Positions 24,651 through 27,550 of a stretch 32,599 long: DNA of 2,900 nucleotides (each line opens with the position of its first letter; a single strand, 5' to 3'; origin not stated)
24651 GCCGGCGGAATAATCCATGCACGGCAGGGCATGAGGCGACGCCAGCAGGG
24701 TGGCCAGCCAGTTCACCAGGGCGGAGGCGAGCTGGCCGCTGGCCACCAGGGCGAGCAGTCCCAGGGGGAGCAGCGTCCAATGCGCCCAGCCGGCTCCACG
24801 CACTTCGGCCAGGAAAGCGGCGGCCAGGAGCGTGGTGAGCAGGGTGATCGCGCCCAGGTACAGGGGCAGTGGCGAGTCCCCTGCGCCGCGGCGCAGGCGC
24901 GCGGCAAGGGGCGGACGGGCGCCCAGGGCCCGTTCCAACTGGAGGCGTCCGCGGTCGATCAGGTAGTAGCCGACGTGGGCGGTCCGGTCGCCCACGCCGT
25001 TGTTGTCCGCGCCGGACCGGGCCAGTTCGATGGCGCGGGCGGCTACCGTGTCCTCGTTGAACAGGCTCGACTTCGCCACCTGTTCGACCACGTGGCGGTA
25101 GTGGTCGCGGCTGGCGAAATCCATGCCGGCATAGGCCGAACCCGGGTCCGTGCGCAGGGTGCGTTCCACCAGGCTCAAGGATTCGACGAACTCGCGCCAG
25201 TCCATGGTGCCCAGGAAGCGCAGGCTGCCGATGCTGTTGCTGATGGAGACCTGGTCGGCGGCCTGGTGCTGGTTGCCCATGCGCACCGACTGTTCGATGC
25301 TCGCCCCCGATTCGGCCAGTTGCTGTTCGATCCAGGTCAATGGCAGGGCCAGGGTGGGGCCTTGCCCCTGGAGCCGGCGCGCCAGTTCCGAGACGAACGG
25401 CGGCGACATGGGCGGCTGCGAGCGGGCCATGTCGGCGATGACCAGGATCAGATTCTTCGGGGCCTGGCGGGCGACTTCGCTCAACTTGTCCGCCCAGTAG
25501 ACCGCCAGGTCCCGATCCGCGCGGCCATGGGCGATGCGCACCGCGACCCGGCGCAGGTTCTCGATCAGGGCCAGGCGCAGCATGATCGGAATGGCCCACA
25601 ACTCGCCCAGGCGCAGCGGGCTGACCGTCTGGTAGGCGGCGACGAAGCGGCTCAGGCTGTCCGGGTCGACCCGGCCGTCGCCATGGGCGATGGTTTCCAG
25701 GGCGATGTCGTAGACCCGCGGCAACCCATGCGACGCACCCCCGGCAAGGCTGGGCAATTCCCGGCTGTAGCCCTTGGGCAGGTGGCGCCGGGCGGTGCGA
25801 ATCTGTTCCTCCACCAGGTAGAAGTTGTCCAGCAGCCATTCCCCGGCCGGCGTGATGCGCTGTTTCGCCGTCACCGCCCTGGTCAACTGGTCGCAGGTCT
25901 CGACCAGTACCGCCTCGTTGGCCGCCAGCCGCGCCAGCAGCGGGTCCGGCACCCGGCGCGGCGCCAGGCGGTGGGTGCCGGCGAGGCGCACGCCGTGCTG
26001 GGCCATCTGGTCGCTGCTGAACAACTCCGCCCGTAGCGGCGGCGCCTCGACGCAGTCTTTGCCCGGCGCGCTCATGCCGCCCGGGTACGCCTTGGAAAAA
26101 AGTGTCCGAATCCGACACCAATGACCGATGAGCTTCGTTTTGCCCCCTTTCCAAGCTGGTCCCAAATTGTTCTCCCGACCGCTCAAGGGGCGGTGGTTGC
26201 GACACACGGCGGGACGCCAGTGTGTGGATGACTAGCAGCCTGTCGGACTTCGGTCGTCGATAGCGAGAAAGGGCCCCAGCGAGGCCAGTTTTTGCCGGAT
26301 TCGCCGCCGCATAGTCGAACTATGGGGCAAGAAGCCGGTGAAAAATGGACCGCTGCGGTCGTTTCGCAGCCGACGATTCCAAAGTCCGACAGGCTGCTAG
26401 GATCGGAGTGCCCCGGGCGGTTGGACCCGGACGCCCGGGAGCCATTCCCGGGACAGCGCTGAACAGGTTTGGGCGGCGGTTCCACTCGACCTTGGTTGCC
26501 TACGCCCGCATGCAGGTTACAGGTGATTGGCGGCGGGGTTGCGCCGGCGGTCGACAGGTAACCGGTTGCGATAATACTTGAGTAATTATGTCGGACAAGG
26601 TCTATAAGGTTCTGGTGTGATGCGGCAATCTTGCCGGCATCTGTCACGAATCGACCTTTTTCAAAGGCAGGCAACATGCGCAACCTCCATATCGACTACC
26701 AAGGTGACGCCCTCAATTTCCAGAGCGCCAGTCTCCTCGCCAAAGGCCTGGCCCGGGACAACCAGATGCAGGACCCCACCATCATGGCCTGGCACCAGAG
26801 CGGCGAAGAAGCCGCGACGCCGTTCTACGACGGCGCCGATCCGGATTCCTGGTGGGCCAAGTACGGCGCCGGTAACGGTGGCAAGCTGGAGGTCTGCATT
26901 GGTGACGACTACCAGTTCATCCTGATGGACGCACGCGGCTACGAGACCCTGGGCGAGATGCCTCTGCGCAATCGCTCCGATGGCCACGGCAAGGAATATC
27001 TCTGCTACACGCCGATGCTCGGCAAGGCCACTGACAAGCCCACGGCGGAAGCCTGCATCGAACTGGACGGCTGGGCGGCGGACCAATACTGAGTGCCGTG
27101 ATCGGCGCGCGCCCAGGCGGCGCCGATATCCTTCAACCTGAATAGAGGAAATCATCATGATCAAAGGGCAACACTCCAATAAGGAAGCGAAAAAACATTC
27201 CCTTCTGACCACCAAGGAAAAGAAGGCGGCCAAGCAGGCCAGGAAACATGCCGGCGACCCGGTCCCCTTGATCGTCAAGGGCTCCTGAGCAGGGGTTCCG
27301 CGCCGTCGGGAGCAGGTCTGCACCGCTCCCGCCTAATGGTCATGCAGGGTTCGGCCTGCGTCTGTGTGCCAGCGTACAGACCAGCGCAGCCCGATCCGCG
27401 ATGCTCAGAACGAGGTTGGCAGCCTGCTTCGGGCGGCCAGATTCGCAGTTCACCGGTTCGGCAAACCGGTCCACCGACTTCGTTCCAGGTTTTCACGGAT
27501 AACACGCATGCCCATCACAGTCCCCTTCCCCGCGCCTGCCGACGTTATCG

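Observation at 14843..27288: Unannotated pair of paralogous 43-aa lysine-rich proteins bracketing the 12-kb glucan-synthase block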

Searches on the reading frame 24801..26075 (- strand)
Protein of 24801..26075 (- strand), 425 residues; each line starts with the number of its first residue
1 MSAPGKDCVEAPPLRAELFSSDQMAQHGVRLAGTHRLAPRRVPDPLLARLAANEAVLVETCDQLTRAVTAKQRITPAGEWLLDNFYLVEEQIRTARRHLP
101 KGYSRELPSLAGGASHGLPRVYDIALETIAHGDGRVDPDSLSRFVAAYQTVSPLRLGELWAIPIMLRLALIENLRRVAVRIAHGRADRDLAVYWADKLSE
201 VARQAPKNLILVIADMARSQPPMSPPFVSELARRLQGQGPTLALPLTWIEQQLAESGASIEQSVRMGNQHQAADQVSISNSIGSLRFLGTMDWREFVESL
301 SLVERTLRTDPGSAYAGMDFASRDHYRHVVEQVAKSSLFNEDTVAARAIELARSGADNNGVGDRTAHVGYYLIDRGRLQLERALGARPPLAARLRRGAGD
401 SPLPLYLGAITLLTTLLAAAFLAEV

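Call 54: find_homologous_proteins(query=window:24801-26075:-, max_evalue=1e-20)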
Query seq(425 aa) (425 aa): 2816 proteins with E <= 1e-20 among 8000 candidates; the best 120 are listed.
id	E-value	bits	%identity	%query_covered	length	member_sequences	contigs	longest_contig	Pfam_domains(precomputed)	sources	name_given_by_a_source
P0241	5.2e-203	692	78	99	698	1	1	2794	-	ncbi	-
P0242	7.2e-203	692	78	96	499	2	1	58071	-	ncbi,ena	-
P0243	8.2e-203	692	79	97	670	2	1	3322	-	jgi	jgi:cyclic beta-1,2-glucan synthetase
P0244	2.6e-201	687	77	99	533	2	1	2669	-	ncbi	ncbi:MAG: cyclic beta 1-2 glucan synthetase, partial [Thiobacillaceae bacterium]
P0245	2.2e-197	674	80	91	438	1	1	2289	-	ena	-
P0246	2.1e-193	661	78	95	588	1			-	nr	nr:cyclic beta 1-2 glucan synthetase [Gammaproteobacteria bacterium]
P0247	1.2e-192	658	77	92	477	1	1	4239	-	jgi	jgi:hypothetical protein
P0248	1.4e-191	655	74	98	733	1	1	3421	-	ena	-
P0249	7.3e-191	652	77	94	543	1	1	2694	-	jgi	jgi:hypothetical protein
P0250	1.6e-189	648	75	98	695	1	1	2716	-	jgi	jgi:cyclic beta-1,2-glucan synthetase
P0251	4.7e-189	646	75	97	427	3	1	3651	-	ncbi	ncbi:MAG: cyclic beta 1-2 glucan synthetase, partial [Sedimenticolaceae bacterium]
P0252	3.6e-184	630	76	88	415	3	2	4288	-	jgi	-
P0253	1.1e-180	619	76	91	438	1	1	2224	-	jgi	jgi:hypothetical protein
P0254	1.0e-179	616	75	93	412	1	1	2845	-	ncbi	ncbi:MAG: cyclic beta 1-2 glucan synthetase, partial [Chromatiaceae bacterium]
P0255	4.6e-178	610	69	97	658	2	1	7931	-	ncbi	ncbi:MAG: cyclic beta 1-2 glucan synthetase, partial [Burkholderiales bacterium]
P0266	2.3e-174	598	68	98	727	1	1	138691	-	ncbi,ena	-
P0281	3.8e-171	587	68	98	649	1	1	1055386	-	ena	-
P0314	2.8e-168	578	66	99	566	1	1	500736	-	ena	-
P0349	3.6e-166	571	64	98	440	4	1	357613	-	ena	-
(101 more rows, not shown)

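Call 55: find_encoding_contigs(protein=P0242, flank=10000, max_places=1)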
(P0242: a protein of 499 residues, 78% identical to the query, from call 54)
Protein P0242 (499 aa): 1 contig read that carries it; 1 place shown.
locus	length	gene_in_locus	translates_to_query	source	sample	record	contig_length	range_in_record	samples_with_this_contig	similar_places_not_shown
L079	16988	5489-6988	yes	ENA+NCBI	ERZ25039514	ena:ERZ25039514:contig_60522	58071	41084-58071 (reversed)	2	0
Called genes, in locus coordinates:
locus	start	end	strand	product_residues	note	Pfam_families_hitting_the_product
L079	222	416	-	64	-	-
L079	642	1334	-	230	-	PF00753:Lactamase_B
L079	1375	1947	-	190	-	PF00581:Rhodanese, PF11127:YgaP-like_TM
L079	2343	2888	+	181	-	PF09905:VF530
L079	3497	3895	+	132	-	-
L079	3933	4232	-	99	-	-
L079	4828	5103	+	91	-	PF07369:DUF1488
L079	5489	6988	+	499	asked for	-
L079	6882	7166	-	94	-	-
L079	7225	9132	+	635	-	PF13632:Glyco_trans_2_3 (faint)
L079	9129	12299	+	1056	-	PF10091:Glycoamylase, PF06165:GH94_b-supersand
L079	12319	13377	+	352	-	PF06165:GH94_b-supersand, PF17167:Glyco_hydro_94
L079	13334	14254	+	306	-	PF17167:Glyco_hydro_94, PF03633:Glyco_hydro_65C (weak)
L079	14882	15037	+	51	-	-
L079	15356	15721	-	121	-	PF25212:HVO_A0114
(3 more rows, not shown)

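Call 56: find_encoding_contigs(protein=P0266, flank=10000, max_places=1)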
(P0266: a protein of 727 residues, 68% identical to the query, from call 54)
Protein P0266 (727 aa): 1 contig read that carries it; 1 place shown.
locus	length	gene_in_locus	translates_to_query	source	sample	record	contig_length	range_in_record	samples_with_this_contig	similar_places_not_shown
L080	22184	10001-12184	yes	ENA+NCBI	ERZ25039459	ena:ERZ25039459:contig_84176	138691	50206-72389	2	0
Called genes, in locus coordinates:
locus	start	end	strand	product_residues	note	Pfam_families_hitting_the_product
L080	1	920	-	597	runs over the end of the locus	PF00009:GTP_EFTU, PF03144:GTP_EFTU_D2 (weak), PF00679:EFG_C, PF06421:LepA_C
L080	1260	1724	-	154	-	PF04246:RseC_MucC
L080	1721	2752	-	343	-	PF03888:MucB_RseB, PF17188:MucB_RseB_C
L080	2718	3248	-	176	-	PF03872:RseA_N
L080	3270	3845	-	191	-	PF07638:Sigma70_ECF, PF04542:Sigma70_r2, PF08281:Sigma70_r4_2, PF04545:Sigma70_r4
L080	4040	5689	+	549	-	PF00890:FAD_binding_2, PF03486:HI0933_like (faint), PF02910:Succ_DH_flav_C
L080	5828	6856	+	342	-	PF08240:ADH_N, PF00107:ADH_zinc_N (weak)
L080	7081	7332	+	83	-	-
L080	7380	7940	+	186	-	-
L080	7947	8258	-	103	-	-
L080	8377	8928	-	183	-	PF00849:PseudoU_synth_2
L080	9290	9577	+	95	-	-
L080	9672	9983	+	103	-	PF04972:BON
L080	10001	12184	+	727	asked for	-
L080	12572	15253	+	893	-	PF10091:Glycoamylase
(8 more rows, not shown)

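Call 57: find_encoding_contigs(protein=P0281, flank=10000, max_places=1)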
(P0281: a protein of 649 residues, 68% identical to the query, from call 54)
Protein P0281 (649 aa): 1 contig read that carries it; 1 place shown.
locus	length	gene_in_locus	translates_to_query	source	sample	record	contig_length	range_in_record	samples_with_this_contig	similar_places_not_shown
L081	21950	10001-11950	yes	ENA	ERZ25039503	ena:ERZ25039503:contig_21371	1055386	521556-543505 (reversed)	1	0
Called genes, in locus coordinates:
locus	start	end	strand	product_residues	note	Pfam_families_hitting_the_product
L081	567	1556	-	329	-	PF05170:AsmA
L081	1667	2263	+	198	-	-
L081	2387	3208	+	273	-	-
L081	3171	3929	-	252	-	PF00106:adh_short, PF08659:KR, PF13561:adh_short_C2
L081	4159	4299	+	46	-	-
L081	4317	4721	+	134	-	-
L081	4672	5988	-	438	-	PF13638:PIN_4, PF02562:PhoH, PF13604:AAA_30, PF13245:AAA_19 (weak)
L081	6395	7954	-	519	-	PF04055:Radical_SAM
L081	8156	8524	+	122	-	-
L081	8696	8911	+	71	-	PF00313:CSD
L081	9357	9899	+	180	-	-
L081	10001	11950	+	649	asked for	-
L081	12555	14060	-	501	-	-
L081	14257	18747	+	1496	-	PF10091:Glycoamylase, PF06165:GH94_b-supersand, PF17167:Glyco_hydro_94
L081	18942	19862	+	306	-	PF04015:DUF362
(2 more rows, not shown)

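Call 58: find_encoding_contigs(protein=P0349, flank=10000, max_places=1)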
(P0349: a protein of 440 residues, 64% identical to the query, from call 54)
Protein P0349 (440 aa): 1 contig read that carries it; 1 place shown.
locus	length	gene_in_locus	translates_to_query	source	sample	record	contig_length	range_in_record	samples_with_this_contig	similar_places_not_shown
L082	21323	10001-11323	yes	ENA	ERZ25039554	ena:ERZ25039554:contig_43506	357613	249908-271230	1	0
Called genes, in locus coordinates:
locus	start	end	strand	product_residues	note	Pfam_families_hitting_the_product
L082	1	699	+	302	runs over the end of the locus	PF01545:Cation_efflux, PF16916:ZT_dimer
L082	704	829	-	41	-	-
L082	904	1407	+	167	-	PF14059:DUF4251 (weak)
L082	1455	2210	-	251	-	-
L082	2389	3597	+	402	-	PF14054:DUF4249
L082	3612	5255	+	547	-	PF01835:MG2 (faint)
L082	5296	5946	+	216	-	-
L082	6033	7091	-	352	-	PF02615:Ldh_2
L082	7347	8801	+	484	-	PF00501:AMP-binding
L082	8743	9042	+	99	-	-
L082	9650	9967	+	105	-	-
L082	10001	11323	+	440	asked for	-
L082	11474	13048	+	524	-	-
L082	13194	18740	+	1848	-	PF10091:Glycoamylase, PF06165:GH94_b-supersand, PF17167:Glyco_hydro_94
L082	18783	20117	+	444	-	PF07690:MFS_1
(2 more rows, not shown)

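Call 59: find_encoding_contigs(protein=P0314, flank=10000, max_places=1)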
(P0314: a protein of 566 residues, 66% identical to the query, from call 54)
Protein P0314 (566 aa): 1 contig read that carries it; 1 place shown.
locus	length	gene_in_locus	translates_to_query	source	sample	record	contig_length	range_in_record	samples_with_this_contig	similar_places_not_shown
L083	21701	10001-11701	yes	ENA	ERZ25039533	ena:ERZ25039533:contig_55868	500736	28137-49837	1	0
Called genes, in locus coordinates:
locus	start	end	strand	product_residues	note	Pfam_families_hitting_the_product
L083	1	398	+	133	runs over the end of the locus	-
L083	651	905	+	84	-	-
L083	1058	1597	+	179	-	PF04366:Ysc84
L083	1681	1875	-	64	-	-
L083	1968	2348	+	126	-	-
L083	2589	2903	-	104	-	PF04972:BON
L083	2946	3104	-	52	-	PF11752:DUF3309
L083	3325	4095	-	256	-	PF00030:Crystall, PF05433:Rick_17kDa_Anti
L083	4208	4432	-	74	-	PF05532:CsbD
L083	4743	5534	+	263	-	PF00027:cNMP_binding (faint), PF13545:HTH_Crp_2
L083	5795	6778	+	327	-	PF01594:AI-2E_transport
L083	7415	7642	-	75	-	PF00081:Sod_Fe_N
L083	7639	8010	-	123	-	-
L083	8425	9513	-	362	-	PF13384:HTH_23, PF13518:HTH_28, PF13551:HTH_29, PF13565:HTH_32, PF18024:HTH_50 (faint), PF13358:DDE_3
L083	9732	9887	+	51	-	PF11295:DUF3096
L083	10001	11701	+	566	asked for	-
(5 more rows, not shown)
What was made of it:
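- ndvB itself sits among BON, CsbD, DUF3309, cold-shock and SOD genes in other genomes (calls 55-59). ndvB neighbourhoods are rich in assorted small stress genes (calls 55-59).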

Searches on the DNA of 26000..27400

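Call 79: search_rna_families(source=window, start=26000, end=27400, threshold=evalue, max_evalue=1)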
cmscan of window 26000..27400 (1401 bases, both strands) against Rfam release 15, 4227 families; matches with E-value up to 1: 0.
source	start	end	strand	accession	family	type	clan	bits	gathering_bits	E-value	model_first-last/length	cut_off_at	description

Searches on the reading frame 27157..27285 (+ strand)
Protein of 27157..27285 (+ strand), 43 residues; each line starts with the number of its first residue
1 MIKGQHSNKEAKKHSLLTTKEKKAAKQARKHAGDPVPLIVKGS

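Call 8: search_protein_families(library=pfam, proteins=[window:27157-27285:+], max_evalue=10)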
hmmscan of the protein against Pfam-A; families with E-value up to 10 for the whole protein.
seq(43 aa): 0 families

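Call 9: search_protein_families(library=ncbifam, proteins=[window:27157-27285:+], max_evalue=10)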
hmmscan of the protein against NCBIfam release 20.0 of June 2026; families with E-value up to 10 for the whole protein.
seq(43 aa): 0 families

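Call 29: find_encoding_contigs(protein=window:27157-27285:+, flank=10000, max_places=4)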
Protein seq(43 aa) (43 aa): 2 contigs read that carry it; 2 places shown.
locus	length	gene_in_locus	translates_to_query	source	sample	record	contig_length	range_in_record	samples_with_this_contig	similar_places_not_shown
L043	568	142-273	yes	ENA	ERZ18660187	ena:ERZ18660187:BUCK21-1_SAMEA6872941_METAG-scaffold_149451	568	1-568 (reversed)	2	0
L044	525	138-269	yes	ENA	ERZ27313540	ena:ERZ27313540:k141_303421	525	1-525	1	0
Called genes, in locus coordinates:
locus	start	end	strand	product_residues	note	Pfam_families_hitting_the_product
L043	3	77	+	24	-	?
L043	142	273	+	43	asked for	-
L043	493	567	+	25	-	?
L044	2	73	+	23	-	?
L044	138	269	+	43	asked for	-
